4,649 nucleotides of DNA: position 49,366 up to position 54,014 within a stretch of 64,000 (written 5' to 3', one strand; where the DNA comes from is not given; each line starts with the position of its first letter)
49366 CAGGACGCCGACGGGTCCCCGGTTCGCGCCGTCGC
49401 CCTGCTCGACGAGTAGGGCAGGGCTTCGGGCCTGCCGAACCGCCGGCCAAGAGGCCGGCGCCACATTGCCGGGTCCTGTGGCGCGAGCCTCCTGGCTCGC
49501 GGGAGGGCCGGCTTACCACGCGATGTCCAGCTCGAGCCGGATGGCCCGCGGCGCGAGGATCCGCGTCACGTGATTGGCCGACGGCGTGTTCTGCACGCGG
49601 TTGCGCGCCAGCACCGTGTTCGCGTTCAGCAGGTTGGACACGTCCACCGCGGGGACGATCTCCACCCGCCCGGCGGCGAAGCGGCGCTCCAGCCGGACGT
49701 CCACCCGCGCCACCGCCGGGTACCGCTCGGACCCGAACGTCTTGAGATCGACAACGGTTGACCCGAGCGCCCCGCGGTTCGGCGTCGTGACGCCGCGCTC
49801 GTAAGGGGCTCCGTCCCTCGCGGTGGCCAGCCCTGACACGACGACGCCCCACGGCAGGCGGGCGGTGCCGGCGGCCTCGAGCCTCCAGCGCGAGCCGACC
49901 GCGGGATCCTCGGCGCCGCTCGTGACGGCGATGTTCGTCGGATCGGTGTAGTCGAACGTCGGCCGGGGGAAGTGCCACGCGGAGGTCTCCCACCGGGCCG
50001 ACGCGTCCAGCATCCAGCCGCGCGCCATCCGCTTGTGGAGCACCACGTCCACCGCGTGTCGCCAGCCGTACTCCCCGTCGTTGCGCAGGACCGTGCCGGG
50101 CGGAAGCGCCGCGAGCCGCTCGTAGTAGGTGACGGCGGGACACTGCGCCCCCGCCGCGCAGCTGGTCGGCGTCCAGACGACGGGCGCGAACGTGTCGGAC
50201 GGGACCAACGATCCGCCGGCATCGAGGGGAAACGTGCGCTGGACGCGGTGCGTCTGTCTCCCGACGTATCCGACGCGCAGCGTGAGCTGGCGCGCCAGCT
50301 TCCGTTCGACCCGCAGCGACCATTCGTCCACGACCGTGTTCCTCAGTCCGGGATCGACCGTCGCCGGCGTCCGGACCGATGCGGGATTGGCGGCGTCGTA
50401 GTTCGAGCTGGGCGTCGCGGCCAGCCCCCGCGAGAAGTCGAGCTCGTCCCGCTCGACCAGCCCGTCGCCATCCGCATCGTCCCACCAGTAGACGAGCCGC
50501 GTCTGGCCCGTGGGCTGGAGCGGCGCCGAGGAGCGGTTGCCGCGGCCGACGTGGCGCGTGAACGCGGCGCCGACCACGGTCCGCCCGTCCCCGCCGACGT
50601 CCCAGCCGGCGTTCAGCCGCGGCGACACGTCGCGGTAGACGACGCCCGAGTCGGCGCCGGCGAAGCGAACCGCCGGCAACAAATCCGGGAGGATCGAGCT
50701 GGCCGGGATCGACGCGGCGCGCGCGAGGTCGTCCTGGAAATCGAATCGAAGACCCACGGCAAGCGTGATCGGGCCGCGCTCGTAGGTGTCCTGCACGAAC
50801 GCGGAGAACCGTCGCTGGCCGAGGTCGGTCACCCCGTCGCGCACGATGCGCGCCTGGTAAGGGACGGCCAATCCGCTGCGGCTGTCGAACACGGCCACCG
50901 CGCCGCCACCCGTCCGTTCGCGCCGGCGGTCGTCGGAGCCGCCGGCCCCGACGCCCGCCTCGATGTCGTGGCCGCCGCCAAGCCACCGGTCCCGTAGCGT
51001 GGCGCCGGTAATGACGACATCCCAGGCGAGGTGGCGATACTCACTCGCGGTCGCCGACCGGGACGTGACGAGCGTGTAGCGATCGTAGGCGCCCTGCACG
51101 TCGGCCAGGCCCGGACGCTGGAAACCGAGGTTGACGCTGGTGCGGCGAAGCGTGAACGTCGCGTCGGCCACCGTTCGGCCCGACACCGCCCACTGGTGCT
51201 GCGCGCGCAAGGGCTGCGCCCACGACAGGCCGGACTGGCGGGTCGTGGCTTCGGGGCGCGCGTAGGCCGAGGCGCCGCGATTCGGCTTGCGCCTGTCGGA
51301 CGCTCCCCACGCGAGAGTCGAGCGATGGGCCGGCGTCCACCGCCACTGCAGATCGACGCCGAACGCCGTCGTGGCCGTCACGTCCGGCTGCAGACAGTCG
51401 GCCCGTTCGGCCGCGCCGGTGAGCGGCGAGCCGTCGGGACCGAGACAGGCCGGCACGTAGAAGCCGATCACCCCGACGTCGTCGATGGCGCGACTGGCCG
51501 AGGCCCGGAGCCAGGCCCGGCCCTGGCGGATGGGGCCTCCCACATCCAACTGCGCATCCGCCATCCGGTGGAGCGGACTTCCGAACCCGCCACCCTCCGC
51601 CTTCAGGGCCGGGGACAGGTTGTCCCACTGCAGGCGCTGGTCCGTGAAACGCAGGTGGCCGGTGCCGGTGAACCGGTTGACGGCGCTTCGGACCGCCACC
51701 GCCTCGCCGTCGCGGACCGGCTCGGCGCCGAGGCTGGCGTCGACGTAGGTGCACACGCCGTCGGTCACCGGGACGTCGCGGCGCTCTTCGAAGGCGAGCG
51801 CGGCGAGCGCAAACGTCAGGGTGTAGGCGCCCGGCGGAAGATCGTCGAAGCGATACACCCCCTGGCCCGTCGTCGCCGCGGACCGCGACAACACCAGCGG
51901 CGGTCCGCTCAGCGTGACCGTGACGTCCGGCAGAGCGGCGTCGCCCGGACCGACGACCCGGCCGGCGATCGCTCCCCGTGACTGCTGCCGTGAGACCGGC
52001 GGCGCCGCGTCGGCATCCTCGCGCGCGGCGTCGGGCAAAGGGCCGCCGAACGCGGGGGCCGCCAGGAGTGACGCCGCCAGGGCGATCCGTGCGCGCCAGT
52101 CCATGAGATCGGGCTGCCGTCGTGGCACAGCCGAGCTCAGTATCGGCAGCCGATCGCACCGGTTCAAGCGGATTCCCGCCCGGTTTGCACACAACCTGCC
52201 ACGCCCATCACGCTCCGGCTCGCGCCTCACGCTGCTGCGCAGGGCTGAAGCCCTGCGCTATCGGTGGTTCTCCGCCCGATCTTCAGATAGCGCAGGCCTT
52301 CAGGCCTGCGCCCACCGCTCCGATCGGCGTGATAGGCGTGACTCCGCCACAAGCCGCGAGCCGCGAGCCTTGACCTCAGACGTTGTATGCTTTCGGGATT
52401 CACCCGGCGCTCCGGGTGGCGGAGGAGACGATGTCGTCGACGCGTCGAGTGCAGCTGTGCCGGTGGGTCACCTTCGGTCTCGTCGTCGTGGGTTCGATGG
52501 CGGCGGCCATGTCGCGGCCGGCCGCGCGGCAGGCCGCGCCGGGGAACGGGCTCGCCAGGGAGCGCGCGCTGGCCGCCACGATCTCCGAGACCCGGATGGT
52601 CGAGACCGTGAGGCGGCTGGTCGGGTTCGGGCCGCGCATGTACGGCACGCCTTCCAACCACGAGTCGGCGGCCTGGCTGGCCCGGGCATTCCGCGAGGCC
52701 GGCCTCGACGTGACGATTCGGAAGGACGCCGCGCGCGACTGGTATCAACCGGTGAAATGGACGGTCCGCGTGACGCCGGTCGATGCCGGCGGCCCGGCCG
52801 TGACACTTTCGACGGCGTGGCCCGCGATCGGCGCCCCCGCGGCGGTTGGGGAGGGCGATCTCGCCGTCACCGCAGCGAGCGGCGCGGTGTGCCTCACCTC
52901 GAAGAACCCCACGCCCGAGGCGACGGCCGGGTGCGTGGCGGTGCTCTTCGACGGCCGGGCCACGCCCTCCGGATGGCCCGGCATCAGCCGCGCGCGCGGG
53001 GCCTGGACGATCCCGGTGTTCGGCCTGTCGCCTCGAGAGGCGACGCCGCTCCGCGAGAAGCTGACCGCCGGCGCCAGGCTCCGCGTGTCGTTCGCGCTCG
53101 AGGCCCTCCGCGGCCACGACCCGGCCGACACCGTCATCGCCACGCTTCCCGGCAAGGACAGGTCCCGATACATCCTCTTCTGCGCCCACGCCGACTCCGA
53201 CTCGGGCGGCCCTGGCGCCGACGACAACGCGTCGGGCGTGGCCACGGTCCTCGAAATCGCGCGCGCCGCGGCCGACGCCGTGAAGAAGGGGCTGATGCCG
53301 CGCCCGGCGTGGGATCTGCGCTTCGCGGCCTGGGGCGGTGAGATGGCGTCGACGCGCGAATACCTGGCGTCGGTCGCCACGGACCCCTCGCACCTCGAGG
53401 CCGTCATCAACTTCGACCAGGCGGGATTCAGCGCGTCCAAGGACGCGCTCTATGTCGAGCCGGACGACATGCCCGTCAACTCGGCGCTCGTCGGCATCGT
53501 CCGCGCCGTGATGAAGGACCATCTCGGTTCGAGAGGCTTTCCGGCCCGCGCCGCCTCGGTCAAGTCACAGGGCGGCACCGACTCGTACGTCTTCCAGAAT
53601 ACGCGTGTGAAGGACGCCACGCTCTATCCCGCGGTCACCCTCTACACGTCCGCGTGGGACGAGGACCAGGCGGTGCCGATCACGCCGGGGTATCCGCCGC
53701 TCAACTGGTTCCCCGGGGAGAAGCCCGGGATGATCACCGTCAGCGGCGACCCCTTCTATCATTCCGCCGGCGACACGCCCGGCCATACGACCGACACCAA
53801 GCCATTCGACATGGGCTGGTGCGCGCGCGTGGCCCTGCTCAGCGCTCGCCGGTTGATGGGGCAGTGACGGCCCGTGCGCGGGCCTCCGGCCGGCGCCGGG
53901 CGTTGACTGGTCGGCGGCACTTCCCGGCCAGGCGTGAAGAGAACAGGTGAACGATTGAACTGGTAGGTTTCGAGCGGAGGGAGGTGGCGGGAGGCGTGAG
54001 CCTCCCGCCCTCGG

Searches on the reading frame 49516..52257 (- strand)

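Call 88: search_protein_families(library=pfam, proteins=[window:49516-52257:-], max_evalue=0.00001)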
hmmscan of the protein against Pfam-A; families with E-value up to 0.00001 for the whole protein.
window:49516-52257:- (914 aa): 2 families
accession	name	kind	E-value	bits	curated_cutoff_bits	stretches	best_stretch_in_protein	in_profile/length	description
PF25183.1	OMP_b-brl_4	-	4.3e-20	72.2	30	1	472-785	356-663/838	Outer membrane beta barrel domain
PF13620.12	CarboxypepD_reg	-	1.4e-11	45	32.3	1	97-176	2-81/82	Carboxypeptidase regulatory-like domain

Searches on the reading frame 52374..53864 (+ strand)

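Call 88: search_protein_families(library=pfam, proteins=[window:52374-53864:+], max_evalue=0.00001)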
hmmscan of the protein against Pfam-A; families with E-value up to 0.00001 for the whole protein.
window:52374-53864:+ (497 aa): 1 family
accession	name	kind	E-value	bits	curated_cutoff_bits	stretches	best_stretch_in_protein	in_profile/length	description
PF04389.22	Peptidase_M28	-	7.9e-22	78.4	21.3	1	254-476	2-181/193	Peptidase family M28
